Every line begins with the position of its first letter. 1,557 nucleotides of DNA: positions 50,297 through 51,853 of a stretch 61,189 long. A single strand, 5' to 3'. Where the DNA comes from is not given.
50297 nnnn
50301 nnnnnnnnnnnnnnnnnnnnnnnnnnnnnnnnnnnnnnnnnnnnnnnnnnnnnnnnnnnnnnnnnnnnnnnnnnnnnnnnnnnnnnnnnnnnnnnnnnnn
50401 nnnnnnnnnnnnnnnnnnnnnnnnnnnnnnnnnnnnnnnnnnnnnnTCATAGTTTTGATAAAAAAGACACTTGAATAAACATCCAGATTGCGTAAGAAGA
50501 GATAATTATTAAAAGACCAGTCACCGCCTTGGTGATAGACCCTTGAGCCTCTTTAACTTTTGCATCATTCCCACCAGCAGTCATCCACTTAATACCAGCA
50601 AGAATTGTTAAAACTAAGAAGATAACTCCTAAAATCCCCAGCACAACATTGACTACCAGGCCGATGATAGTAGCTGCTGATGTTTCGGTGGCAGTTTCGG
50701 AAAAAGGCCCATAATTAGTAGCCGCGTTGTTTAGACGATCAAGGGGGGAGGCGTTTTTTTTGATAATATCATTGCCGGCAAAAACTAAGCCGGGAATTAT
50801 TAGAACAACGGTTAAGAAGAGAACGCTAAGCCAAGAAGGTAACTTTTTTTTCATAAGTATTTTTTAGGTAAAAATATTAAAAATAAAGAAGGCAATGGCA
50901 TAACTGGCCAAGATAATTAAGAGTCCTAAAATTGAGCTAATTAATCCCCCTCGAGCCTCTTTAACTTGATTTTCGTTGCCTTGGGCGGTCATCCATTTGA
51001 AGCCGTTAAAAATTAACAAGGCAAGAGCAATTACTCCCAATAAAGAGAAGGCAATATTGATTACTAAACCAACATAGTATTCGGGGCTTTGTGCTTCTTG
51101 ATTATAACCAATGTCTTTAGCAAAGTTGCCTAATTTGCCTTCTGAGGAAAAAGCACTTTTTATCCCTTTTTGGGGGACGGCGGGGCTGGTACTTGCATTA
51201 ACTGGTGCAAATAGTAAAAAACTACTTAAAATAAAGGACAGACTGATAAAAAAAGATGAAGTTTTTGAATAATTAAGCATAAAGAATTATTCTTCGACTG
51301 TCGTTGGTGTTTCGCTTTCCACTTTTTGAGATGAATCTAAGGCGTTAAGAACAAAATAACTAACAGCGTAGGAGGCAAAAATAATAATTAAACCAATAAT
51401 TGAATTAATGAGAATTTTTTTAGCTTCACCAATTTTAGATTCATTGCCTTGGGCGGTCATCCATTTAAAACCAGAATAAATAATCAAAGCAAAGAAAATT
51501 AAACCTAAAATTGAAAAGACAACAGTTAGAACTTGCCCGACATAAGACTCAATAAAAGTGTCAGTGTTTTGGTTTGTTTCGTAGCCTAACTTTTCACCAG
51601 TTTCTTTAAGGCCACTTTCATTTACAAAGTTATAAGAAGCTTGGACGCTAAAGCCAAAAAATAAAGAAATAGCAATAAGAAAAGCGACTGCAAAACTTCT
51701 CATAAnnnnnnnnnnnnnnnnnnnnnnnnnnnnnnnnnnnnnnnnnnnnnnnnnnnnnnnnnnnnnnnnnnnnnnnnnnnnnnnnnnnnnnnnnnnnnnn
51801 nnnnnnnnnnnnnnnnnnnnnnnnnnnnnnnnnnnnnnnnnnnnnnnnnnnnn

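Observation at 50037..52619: Six-gene tandem array of VirB2/TrbC-like 'pilin' paralogs with hypervariable ectodomains and no secretion machinery in view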

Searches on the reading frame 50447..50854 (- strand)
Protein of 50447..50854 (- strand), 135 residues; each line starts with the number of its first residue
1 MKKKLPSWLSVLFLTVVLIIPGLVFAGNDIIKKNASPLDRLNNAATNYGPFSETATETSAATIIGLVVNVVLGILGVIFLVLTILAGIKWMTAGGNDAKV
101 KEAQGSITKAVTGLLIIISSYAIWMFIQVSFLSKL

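Call 3: search_protein_families(library=pfam, proteins=[window:50447-50854:-], max_evalue=1)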
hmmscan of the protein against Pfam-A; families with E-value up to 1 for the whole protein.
window:50447-50854:- (135 aa): 6 families
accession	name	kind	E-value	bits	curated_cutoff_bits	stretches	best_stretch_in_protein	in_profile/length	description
PF18895.5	T4SS_pilin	-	3.4e-09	37.1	26.6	1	58-128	3-69/71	Type IV secretion system pilin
PF19779.4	DUF6264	-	0.022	15.4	31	1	13-85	74-143/183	Family of unknown function (DUF6264)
PF05858.17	BIV_Env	-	0.11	11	20.8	1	7-81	100-166/548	Bovine immunodeficiency virus surface protein (SU)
PF16936.10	Holin_9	-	0.12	13.1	25.3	1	66-93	27-54/78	Putative holin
PF01102.23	Glycophorin_A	-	0.27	11.9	30.1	1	49-81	46-78/114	Glycophorin A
PF07332.16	Phage_holin_3_6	-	0.7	10.4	28.4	0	5-26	66-87/116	Putative Actinobacterial Holin-X, holin superfamily III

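Call 16: search_protein_families(library=ncbifam, proteins=[window:50447-50854:-], max_evalue=0.01)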
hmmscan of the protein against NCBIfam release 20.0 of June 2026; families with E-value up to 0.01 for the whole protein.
window:50447-50854:- (135 aa): 2 families
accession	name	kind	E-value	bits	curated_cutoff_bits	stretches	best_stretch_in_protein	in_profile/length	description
NF045849.1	ICE_MMCAP2_0565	equivalog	0.00012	21.7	40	1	60-125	9-74/80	Mbov_0395 family pilin-like conjugal transfer protein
TIGR03943.1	TIGR03943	equivalog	0.0088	15.4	88.8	0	70-132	15-77/221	TIGR03943 family putative permease subunit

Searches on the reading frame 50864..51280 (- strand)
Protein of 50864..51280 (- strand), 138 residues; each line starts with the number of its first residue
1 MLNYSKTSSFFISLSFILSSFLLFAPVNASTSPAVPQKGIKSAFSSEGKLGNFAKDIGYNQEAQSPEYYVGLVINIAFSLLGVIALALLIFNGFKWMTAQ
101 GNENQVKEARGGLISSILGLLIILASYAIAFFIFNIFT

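Call 3: search_protein_families(library=pfam, proteins=[window:50864-51280:-], max_evalue=1)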
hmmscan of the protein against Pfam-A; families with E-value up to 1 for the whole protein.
window:50864-51280:- (138 aa): 3 families
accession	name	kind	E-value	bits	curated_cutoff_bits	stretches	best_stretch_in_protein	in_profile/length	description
PF18895.5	T4SS_pilin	-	3.8e-06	27.3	26.6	1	75-130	14-68/71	Type IV secretion system pilin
PF16936.10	Holin_9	-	0.0034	18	25.3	1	72-101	27-56/78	Putative holin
PF23396.1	DUF7103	-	0.0084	16.6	27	1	68-123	21-76/159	Family of unknown function (DUF7103)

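Call 16: search_protein_families(library=ncbifam, proteins=[window:50864-51280:-], max_evalue=0.01)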
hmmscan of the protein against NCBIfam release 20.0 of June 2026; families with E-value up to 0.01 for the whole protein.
window:50864-51280:- (138 aa): 1 family
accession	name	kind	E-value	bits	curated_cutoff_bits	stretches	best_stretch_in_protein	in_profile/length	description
NF045849.1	ICE_MMCAP2_0565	equivalog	2.6e-06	27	40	1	69-136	12-79/80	Mbov_0395 family pilin-like conjugal transfer protein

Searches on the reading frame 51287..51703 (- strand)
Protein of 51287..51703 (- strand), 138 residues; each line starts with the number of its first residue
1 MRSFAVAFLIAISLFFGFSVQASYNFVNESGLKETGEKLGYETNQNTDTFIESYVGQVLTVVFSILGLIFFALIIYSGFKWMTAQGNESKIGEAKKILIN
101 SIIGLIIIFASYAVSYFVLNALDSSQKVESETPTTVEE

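Call 3: search_protein_families(library=pfam, proteins=[window:51287-51703:-], max_evalue=1)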
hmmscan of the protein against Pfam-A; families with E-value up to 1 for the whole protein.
window:51287-51703:- (138 aa): 14 families
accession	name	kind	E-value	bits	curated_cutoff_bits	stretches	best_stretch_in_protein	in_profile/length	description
PF18895.5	T4SS_pilin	-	2.4e-10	40.8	26.6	1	56-117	10-70/71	Type IV secretion system pilin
PF06157.16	DUF973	-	2.9e-05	23.8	26.4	1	7-122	19-125/309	Protein of unknown function (DUF973)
PF07884.19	VKOR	-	0.00059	20.4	27.5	1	10-122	3-115/134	Vitamin K epoxide reductase family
PF05296.19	TAS2R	-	0.0036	16.9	22.2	1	33-118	162-252/303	Taste receptor protein (TAS2R)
PF16936.10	Holin_9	-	0.013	16.2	25.3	1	58-86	28-56/78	Putative holin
PF09815.14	XK-related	-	0.027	13.9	24.8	1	59-110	216-267/337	XK-related protein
PF14093.11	DUF4271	-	0.034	14.5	29.7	1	8-119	54-148/206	Domain of unknown function (DUF4271)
PF06664.17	WLS-like_TM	-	0.048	13.4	28.3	1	41-120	131-210/247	Wntless-like, transmembrane domain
PF06837.17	Fijivirus_P9-2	-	0.051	13.7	27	1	28-75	16-63/178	Fijivirus P9-2 protein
PF06024.17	Orf78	-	0.074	13.8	29.4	1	85-128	52-95/101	Orf78 (ac78)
PF04290.18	DctQ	-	0.36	11.2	28.3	1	55-91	61-99/132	Tripartite ATP-independent periplasmic transporters, DctQ component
PF20556.3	DUF6768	-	0.67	10.1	27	0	57-91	41-75/123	Family of unknown function (DUF6768)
PF04893.22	Yip1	-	0.68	10.2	28.6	0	6-101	31-103/173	Yip1 domain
PF11779.13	SPT_ssu-like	-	0.81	9.8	29.8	1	96-120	25-49/54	Small subunit of serine palmitoyltransferase-like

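Call 16: search_protein_families(library=ncbifam, proteins=[window:51287-51703:-], max_evalue=0.01)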
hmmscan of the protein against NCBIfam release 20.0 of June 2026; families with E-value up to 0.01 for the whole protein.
window:51287-51703:- (138 aa): 1 family
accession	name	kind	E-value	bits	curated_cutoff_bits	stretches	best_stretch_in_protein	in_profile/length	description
NF045849.1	ICE_MMCAP2_0565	equivalog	4.2e-09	36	40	1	51-121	9-79/80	Mbov_0395 family pilin-like conjugal transfer protein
